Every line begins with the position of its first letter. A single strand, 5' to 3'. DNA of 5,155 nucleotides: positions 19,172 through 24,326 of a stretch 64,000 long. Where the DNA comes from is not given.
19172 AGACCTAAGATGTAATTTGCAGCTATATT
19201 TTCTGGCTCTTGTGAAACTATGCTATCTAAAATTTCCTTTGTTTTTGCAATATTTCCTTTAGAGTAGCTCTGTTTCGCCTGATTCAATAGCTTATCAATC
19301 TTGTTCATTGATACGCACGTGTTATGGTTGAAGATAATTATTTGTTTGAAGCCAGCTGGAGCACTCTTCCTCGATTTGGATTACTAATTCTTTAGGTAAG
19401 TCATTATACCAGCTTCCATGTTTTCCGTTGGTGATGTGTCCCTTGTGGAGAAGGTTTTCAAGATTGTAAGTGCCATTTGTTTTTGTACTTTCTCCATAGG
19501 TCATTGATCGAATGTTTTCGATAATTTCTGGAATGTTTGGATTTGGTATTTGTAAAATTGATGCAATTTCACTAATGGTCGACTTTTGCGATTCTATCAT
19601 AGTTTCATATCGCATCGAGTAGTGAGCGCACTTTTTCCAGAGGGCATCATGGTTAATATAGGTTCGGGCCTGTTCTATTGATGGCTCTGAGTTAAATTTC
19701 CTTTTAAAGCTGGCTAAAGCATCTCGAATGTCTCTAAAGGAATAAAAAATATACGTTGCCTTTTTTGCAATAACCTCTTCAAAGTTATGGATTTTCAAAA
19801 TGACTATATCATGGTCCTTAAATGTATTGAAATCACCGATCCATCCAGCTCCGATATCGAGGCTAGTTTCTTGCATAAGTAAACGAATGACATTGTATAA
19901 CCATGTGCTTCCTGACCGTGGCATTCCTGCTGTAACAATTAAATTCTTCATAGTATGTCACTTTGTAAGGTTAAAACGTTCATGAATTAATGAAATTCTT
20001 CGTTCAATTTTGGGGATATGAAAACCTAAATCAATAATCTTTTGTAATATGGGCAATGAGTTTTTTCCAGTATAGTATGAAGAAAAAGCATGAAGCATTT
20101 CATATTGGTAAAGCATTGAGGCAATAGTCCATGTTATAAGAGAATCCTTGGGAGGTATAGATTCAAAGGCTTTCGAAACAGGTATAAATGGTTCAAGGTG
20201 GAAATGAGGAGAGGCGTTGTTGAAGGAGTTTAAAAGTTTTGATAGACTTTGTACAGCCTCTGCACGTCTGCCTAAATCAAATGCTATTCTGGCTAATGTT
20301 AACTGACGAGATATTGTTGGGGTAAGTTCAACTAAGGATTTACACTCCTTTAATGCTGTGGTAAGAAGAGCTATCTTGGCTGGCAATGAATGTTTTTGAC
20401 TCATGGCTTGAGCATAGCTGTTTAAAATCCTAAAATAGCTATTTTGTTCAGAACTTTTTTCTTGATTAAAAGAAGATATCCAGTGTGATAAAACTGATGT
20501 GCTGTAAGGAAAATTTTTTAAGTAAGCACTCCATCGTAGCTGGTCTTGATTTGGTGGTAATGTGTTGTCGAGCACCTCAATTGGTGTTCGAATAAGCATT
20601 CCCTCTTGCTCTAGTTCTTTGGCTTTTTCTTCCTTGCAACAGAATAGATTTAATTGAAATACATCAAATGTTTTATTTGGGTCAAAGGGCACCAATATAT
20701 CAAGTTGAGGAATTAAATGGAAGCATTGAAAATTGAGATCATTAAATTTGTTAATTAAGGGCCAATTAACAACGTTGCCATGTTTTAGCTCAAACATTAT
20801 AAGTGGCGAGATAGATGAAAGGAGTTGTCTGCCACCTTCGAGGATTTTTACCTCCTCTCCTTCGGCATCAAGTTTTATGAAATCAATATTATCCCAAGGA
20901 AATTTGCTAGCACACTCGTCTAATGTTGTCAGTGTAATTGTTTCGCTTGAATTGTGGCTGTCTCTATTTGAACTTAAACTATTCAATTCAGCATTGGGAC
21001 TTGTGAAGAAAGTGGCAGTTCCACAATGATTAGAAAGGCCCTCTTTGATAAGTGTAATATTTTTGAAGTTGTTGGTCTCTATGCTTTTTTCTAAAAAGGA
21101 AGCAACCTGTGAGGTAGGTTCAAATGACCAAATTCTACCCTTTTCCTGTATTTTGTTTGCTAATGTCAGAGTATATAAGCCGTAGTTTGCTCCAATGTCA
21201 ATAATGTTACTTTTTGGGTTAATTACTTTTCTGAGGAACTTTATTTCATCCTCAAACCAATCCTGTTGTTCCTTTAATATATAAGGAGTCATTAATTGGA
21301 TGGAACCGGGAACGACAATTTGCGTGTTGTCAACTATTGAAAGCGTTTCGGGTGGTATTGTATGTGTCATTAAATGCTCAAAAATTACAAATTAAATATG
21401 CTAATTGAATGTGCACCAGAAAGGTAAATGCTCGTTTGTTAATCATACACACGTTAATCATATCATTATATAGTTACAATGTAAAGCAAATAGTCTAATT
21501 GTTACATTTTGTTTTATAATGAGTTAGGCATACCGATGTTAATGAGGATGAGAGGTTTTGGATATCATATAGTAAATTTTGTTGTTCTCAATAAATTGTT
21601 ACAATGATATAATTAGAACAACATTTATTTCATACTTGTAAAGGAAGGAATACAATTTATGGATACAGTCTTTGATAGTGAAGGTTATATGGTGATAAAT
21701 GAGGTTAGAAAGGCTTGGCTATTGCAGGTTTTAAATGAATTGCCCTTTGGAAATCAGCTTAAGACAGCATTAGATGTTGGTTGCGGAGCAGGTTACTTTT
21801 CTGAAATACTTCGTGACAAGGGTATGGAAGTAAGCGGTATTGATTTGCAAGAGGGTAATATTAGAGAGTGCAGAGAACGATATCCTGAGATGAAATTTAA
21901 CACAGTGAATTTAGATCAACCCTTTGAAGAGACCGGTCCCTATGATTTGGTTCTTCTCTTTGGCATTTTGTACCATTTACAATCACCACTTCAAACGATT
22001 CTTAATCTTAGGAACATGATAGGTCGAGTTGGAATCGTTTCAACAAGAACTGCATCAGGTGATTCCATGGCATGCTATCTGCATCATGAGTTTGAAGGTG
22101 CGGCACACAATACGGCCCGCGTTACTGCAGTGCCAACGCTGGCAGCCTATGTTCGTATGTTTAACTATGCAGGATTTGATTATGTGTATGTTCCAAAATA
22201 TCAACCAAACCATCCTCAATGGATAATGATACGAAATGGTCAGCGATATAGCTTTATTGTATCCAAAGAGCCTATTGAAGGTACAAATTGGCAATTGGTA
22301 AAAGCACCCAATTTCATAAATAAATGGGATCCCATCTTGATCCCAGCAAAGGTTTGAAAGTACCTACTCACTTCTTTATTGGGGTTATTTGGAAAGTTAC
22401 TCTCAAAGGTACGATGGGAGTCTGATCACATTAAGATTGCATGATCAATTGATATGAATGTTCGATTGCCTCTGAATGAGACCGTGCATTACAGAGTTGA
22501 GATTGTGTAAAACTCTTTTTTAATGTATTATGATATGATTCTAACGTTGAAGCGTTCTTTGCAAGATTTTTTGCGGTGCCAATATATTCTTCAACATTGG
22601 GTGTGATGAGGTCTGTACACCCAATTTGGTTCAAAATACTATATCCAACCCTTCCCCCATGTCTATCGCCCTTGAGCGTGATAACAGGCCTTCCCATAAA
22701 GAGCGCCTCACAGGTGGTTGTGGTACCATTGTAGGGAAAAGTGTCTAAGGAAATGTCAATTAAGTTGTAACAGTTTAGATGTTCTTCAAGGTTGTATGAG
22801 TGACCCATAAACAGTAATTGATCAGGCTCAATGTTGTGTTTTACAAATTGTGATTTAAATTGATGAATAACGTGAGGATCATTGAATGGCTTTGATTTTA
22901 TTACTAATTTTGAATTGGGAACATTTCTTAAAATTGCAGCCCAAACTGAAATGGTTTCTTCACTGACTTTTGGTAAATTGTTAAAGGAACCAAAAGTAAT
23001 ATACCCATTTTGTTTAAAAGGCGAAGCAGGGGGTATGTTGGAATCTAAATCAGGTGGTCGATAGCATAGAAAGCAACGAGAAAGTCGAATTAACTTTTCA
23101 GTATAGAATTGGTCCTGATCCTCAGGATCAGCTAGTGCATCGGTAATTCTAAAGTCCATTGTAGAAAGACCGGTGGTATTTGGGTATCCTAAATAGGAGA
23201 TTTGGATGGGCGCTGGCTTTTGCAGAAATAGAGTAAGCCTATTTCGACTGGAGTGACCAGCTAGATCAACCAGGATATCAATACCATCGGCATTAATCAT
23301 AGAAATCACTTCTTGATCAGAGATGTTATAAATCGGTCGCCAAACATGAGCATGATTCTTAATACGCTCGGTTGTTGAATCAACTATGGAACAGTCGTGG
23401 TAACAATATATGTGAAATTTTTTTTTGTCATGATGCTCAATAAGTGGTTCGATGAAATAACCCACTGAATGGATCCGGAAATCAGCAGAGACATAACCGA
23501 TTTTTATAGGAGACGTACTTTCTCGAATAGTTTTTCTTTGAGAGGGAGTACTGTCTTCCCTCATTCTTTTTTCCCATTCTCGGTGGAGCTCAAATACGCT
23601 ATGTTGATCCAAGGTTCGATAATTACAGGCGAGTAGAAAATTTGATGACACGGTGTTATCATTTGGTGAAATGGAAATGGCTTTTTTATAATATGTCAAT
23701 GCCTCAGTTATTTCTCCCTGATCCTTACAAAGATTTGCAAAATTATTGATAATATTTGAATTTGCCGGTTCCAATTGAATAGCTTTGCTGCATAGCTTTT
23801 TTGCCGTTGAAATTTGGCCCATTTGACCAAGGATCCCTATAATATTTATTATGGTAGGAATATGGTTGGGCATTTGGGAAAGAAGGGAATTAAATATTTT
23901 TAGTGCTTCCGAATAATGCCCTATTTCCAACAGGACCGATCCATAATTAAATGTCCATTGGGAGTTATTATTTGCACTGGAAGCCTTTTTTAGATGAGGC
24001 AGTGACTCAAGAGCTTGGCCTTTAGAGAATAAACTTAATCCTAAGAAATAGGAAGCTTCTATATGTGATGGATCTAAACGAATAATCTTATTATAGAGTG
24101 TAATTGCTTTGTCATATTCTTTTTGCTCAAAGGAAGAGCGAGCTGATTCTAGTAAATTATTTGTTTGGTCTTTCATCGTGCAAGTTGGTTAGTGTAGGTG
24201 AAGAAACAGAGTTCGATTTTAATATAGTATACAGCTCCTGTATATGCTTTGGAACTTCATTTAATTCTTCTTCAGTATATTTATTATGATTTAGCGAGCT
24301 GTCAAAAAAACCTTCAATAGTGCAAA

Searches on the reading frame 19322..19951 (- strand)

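Call 45: search_protein_families(library=pfam, proteins=[window:19322-19951:-], max_evalue=0.001)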
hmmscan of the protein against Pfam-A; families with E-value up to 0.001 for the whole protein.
window:19322-19951:- (209 aa): 2 families
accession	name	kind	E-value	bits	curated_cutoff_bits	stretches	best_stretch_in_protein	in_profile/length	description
PF00685.33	Sulfotransfer_1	-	2.2e-15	57.2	22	1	84-202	133-252/255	Sulfotransferase domain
PF13469.12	Sulfotransfer_3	-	0.0004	21.2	27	0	6-22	3-19/216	Sulfotransferase family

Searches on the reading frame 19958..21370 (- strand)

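Call 45: search_protein_families(library=pfam, proteins=[window:19958-21370:-], max_evalue=0.001)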
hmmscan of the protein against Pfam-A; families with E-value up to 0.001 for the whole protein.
window:19958-21370:- (470 aa): 1 family
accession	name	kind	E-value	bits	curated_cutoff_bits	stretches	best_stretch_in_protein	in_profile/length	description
PF05050.19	Methyltransf_21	-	8.9e-14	52.4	22.7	1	58-199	1-152/173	Methyltransferase FkbM domain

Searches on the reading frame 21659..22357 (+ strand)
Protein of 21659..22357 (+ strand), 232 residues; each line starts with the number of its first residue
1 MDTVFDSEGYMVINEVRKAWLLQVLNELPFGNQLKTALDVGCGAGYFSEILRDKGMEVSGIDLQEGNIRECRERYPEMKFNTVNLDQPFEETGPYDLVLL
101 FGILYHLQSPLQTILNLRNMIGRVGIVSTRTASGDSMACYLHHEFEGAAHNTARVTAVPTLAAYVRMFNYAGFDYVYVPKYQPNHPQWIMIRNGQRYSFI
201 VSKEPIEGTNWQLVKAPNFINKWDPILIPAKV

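Call 45: search_protein_families(library=pfam, proteins=[window:21659-22357:+], max_evalue=0.001)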
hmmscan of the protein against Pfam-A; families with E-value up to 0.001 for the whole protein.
window:21659-22357:+ (232 aa): 10 families
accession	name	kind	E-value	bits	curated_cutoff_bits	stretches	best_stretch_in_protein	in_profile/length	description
PF13489.12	Methyltransf_23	-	5.3e-14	52.7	27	1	24-176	13-162/164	Methyltransferase domain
PF08241.18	Methyltransf_11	-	2.8e-11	44.4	21.2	1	38-121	1-87/95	Methyltransferase domain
PF08242.18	Methyltransf_12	-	7.3e-11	43.1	30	1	38-122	1-93/98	Methyltransferase domain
PF13649.12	Methyltransf_25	-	1.4e-10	42.1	27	1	38-110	2-80/97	Methyltransferase domain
PF13847.12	Methyltransf_31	-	1.7e-10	41.2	27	1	35-148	5-121/145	Methyltransferase domain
PF08003.17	Methyltransf_9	-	1.1e-09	38.1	23.8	1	33-173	115-263/315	Protein of unknown function (DUF1698)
PF07021.18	MetW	-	4.7e-06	26.8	21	1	37-128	17-108/193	Methionine biosynthesis protein MetW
PF13679.12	Methyltransf_32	-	5.8e-06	26.8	27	1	30-81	22-79/143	Methyltransferase domain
PF05401.17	NodS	-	2e-05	25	24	1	30-121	40-133/201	Nodulation protein S (NodS)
PF01728.25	FtsJ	-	0.00011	22.6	24.1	1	21-81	9-74/181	FtsJ-like methyltransferase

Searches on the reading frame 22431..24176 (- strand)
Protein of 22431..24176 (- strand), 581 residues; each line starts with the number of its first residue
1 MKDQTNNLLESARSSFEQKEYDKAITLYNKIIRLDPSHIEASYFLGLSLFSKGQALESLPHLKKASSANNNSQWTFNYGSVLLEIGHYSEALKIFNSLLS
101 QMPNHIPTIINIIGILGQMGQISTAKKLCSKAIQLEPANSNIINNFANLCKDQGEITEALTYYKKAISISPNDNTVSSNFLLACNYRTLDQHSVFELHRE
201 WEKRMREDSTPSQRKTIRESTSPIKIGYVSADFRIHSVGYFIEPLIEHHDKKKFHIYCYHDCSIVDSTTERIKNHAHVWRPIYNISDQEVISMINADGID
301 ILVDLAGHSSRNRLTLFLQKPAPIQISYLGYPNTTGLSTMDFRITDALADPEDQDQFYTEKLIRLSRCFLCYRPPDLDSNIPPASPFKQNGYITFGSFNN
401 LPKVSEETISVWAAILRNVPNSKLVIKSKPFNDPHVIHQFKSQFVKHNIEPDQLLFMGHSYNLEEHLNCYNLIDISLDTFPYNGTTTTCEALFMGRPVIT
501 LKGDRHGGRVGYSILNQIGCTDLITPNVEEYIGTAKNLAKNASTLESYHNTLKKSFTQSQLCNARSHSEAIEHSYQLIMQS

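Call 45: search_protein_families(library=pfam, proteins=[window:22431-24176:-], max_evalue=0.001)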
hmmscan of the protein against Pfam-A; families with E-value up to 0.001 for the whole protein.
window:22431-24176:- (581 aa): 19 families
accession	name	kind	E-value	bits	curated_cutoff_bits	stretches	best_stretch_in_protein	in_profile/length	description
PF13844.12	Glyco_transf_41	-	4.1e-55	187.5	25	2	216-370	73-229/543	Glycosyl transferase family 41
PF07719.23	TPR_2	-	1.2e-19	69.2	27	0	145-173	6-34/34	Tetratricopeptide repeat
PF00515.34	TPR_1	-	5.3e-18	64.4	27.8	2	147-173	8-34/34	Tetratricopeptide repeat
PF13181.12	TPR_8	-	1.1e-16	59.9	25.7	1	143-173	4-34/34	Tetratricopeptide repeat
PF14559.12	TPR_19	-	1.7e-16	60.8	25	2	119-174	4-59/68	Tetratricopeptide repeat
PF13414.12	TPR_11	-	1.9e-15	56.7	26.8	2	16-53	5-42/42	TPR repeat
PF13424.12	TPR_12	-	1.2e-12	48.3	30.1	0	142-192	5-61/77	Tetratricopeptide repeat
PF13428.12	TPR_14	-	2.3e-12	46.7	23.5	0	8-46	4-42/44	Tetratricopeptide repeat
PF12895.13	ANAPC3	-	1.1e-11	45.2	27.2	1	18-95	2-79/82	Anaphase-promoting complex, cyclosome, subunit 3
PF13174.12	TPR_6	-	2.5e-09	37.6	26.3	0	8-37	3-32/33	Tetratricopeptide repeat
PF13431.12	TPR_17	-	4.8e-09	36.2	24.4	0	128-160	1-33/34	Tetratricopeptide repeat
PF13432.12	TPR_16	-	1.2e-08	35.7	32.7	0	11-65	3-57/65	Tetratricopeptide repeat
PF24575.1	TPR_Slam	-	3.9e-07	30.9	35.2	0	12-54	54-96/104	Surface lipoprotein assembly modifier, N-terminal TPR repeats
PF25064.1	ARM_TT21_5th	-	3e-06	28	27.8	0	87-164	16-96/117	TT21 fifth ARM repeats domain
PF23914.1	TPR_CcmH_CycH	-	4.4e-06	27.1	42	0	67-174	46-155/158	Cytochrome c-type biogenesis protein H TPR domain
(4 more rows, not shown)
